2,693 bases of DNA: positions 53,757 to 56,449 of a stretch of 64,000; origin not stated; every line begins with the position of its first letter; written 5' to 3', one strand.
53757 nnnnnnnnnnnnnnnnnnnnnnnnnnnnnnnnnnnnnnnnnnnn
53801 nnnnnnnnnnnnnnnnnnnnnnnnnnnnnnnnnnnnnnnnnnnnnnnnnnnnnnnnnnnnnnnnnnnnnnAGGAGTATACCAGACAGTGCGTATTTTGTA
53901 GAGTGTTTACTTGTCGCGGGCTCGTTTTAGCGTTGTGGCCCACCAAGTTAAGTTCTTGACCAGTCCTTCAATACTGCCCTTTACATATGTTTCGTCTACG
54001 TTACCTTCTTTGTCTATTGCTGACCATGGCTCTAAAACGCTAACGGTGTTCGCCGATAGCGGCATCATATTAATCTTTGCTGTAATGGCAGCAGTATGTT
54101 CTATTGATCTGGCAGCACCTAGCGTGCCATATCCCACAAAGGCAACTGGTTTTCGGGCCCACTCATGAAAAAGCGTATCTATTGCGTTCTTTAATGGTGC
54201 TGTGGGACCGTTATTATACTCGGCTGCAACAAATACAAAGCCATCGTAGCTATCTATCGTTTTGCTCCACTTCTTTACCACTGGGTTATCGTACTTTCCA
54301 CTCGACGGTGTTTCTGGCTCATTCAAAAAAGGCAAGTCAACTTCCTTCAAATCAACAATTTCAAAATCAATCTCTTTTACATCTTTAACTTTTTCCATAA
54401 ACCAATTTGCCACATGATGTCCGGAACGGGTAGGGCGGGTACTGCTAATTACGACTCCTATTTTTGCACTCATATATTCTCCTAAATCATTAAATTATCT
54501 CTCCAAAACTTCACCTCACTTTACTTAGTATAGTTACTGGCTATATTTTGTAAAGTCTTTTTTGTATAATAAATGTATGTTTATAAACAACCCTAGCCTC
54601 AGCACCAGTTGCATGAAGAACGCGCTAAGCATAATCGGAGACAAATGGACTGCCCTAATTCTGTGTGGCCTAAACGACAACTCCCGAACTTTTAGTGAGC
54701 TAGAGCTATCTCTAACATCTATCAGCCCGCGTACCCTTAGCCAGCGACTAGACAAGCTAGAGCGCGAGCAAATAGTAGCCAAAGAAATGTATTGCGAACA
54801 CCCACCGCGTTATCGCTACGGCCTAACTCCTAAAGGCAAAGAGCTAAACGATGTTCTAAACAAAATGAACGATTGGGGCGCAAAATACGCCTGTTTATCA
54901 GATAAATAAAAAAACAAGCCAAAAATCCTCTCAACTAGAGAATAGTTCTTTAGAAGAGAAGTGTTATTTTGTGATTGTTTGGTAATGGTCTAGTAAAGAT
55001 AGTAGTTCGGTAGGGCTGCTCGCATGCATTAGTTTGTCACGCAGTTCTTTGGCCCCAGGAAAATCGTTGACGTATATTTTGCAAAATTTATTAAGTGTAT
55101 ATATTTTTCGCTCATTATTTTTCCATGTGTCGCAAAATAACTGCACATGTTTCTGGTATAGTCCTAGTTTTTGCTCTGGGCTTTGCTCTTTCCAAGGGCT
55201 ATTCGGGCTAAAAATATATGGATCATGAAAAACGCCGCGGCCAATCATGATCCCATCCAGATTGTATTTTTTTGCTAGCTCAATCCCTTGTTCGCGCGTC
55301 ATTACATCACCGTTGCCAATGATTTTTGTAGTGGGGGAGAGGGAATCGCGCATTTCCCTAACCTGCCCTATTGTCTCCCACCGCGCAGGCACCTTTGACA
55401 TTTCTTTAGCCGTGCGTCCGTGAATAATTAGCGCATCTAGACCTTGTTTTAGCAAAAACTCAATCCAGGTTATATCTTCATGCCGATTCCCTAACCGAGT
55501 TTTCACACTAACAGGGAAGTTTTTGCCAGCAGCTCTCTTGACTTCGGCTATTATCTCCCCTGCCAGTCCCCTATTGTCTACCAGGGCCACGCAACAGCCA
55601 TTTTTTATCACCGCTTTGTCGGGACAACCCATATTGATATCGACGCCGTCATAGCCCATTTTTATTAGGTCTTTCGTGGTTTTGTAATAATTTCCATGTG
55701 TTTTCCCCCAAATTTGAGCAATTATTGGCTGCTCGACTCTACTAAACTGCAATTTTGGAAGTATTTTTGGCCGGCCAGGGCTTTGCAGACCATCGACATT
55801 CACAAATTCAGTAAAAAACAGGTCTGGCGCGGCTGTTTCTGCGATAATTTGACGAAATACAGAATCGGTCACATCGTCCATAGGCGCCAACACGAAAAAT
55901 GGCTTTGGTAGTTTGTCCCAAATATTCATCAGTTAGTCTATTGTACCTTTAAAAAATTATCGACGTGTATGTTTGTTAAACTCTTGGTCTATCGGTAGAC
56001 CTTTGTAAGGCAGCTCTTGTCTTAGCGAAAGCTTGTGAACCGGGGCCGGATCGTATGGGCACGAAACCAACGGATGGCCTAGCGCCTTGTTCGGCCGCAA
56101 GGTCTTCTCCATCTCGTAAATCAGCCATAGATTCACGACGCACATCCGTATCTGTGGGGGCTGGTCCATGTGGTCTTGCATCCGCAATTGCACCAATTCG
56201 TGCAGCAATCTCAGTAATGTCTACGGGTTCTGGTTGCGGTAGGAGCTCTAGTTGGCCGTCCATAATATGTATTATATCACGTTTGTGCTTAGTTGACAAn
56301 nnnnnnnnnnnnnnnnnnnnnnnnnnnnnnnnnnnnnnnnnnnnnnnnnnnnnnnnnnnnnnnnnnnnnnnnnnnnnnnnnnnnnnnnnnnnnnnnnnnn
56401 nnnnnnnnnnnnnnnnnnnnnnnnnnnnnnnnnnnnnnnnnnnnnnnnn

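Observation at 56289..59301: Stand-alone lyeJ-cruF-crtD-like triad: a carotenoid-tailoring cluster without visible backbone synthesis genes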

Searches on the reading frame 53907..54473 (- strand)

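Call 11: search_protein_families(library=pfam, proteins=[window:53907-54473:-], max_evalue=0.001)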
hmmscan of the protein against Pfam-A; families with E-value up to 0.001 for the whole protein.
window:53907-54473:- (188 aa): 2 families
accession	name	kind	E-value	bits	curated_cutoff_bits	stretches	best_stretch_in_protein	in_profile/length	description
PF03358.20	FMN_red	-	1.2e-30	106.5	24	1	4-146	2-147/152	NADPH-dependent FMN reductase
PF02525.22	Flavodoxin_2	-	6.2e-07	29.7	27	1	4-103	2-105/198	Flavodoxin-like fold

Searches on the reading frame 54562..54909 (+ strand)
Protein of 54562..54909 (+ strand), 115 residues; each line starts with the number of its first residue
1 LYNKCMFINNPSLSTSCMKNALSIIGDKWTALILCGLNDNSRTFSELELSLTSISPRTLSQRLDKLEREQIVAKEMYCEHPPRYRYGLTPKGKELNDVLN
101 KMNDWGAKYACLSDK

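Call 11: search_protein_families(library=pfam, proteins=[window:54562-54909:+], max_evalue=0.001)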
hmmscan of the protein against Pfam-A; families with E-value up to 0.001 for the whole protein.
window:54562-54909:+ (115 aa): 1 family
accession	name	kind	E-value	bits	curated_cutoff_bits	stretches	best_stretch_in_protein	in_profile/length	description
PF01638.23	HxlR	-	3.2e-25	88.2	20.8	1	24-110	1-87/91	HxlR-like helix-turn-helix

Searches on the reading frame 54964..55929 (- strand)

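Call 11: search_protein_families(library=pfam, proteins=[window:54964-55929:-], max_evalue=0.001)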
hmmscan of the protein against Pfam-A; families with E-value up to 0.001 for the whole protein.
window:54964-55929:- (321 aa): 2 families
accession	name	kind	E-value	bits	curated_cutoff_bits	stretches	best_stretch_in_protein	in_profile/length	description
PF01207.24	Dus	-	1.6e-52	179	20.4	1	14-315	2-305/311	Dihydrouridine synthase (Dus)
PF01180.27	DHO_dh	-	0.00037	20.2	27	0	41-217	64-257/291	Dihydroorotate dehydrogenase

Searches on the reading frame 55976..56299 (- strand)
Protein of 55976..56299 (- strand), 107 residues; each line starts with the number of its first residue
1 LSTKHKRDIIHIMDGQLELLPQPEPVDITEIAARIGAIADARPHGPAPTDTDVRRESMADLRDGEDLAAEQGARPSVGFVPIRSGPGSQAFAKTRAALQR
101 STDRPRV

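Call 11: search_protein_families(library=pfam, proteins=[window:55976-56299:-], max_evalue=0.001)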
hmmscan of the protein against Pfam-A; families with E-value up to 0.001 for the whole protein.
window:55976-56299:- (107 aa): 0 families
